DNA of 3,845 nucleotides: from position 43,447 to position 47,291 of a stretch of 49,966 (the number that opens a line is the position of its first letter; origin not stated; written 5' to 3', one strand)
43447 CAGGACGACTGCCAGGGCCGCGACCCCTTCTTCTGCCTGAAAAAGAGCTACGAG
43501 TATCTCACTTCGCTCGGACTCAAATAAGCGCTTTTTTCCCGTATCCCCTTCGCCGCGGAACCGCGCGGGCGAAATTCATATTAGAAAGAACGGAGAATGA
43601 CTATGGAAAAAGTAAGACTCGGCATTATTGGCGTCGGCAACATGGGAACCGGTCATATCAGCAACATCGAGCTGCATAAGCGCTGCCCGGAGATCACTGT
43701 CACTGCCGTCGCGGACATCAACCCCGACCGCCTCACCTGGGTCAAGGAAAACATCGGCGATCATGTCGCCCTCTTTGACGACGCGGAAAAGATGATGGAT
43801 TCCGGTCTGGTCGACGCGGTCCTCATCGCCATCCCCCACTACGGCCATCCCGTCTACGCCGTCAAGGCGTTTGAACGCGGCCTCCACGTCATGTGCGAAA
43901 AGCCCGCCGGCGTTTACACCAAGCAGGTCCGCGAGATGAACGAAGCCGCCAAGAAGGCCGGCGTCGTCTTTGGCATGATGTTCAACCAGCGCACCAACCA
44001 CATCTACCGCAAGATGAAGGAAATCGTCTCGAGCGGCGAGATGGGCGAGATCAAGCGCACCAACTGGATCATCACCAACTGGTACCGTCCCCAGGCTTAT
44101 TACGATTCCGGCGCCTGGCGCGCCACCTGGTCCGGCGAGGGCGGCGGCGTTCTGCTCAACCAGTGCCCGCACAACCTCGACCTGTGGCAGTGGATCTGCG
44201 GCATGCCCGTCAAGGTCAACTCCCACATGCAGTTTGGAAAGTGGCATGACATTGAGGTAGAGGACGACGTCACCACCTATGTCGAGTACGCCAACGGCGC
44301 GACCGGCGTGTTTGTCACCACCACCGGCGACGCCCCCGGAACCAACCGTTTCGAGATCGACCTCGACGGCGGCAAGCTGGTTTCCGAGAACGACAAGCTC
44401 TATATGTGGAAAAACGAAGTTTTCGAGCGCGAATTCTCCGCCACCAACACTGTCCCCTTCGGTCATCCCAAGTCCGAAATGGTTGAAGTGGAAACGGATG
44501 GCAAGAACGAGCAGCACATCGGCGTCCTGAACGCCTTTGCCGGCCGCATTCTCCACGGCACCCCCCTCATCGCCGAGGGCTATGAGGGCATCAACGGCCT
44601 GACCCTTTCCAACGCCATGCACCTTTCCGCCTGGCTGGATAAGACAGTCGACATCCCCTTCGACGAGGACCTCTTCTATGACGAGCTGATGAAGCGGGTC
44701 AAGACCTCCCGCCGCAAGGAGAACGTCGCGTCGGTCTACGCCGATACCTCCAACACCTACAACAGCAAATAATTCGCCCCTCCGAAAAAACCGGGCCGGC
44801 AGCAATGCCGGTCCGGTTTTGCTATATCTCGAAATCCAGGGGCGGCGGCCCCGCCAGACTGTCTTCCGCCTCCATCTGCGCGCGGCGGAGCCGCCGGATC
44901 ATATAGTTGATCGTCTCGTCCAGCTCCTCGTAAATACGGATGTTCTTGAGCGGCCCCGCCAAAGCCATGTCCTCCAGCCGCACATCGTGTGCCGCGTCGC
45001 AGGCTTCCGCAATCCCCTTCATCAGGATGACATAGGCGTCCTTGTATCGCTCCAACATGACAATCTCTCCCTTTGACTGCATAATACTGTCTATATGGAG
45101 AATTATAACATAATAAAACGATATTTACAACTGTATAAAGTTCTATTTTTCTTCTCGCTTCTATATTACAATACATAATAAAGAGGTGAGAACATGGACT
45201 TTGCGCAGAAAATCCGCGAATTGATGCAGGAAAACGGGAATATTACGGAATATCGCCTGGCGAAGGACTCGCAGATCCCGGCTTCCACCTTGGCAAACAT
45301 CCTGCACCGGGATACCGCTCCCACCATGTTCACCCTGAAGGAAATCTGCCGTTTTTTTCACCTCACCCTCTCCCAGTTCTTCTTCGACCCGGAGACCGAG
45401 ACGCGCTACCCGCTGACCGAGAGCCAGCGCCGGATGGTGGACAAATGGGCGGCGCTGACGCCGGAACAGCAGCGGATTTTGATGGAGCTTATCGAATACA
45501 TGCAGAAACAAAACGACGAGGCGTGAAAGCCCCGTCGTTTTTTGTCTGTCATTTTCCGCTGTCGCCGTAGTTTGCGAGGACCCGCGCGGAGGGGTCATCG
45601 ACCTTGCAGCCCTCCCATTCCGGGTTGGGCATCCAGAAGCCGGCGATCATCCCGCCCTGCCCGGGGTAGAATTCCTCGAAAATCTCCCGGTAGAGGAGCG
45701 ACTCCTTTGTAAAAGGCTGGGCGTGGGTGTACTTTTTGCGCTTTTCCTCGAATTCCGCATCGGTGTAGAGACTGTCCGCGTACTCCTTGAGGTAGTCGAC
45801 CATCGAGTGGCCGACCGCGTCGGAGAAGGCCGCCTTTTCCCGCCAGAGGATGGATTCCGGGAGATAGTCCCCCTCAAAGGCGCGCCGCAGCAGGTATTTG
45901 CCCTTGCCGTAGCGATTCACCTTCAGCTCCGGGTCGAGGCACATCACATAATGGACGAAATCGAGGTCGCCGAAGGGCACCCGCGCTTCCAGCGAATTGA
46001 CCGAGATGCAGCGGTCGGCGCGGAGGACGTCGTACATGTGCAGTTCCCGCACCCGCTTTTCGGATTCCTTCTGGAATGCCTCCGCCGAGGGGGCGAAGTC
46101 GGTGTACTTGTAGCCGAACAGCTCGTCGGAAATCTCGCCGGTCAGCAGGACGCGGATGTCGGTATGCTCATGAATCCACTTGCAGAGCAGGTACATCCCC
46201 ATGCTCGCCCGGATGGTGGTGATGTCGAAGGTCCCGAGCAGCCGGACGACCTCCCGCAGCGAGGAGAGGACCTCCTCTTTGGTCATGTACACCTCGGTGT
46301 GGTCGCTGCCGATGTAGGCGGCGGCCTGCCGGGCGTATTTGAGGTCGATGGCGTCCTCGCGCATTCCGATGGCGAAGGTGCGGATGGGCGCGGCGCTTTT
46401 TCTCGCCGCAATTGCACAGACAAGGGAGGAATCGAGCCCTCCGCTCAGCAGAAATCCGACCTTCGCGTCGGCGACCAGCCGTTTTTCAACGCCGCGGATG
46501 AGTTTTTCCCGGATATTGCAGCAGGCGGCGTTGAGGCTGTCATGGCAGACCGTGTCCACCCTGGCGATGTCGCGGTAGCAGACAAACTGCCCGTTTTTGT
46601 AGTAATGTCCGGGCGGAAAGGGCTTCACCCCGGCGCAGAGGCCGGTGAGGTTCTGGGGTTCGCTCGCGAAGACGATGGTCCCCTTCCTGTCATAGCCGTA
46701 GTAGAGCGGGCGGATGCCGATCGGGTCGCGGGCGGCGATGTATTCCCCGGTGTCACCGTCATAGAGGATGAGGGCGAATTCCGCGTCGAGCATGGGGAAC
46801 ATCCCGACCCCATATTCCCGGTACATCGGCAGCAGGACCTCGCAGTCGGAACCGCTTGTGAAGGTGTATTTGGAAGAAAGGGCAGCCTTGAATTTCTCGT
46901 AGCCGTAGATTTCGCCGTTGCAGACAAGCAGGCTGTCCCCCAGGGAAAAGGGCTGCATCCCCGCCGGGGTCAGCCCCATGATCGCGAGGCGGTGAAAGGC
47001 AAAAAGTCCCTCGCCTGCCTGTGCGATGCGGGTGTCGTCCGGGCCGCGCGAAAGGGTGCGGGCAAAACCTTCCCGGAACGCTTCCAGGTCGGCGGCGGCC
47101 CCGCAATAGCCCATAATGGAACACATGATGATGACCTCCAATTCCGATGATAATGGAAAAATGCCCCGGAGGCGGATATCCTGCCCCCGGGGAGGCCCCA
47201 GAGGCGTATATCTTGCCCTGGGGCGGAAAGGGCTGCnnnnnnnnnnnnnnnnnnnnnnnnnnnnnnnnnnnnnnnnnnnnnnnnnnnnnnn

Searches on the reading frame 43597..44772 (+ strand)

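Call 43: search_protein_families(library=pfam, proteins=[window:43597-44772:+], max_evalue=0.00001)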
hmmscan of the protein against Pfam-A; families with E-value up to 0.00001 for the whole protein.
window:43597-44772:+ (391 aa): 3 families
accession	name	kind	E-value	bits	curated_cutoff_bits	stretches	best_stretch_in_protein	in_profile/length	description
PF22725.1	GFO_IDH_MocA_C3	-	3.6e-26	92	27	1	137-261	1-123/124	GFO/IDH/MocA C-terminal domain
PF01408.29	GFO_IDH_MocA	-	6.1e-21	75.8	24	1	7-127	2-118/120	Oxidoreductase family, NAD-binding Rossmann fold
PF02894.22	GFO_IDH_MocA_C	-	9.9e-15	55.4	22.9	1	141-351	1-216/218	Oxidoreductase family, C-terminal alpha/beta domain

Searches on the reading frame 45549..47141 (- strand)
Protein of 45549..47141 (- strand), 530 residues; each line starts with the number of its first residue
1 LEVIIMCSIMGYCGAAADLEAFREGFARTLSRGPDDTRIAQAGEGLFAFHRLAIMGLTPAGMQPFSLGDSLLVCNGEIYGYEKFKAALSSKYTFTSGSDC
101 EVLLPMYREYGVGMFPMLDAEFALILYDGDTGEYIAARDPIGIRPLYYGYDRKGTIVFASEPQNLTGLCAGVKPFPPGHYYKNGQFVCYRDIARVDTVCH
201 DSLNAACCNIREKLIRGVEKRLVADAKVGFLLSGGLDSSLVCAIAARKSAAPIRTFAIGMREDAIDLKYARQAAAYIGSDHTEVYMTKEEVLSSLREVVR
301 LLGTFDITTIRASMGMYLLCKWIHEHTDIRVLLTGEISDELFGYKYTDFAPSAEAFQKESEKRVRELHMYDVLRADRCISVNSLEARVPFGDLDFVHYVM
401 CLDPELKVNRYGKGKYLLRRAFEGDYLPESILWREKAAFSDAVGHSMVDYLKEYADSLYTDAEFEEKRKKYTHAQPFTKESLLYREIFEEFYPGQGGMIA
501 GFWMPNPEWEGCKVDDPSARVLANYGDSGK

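Call 70: search_protein_families(library=pfam, proteins=[window:45549-47141:-], max_evalue=0.00001)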
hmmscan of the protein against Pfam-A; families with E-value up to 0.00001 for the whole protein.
window:45549-47141:- (530 aa): 4 families
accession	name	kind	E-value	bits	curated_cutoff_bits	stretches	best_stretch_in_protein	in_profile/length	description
PF00733.27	Asn_synthase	-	1.1e-71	242.8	21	2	210-348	2-139/354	Asparagine synthase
PF13537.11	GATase_7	-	1.7e-29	102.8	25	1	51-165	3-121/123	Glutamine amidotransferase domain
PF13522.11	GATase_6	-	1.9e-25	89.8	27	1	34-161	1-130/130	Glutamine amidotransferase domain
PF12481.13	DUF3700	-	4.3e-07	30.1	27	1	118-183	129-195/228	Aluminium induced protein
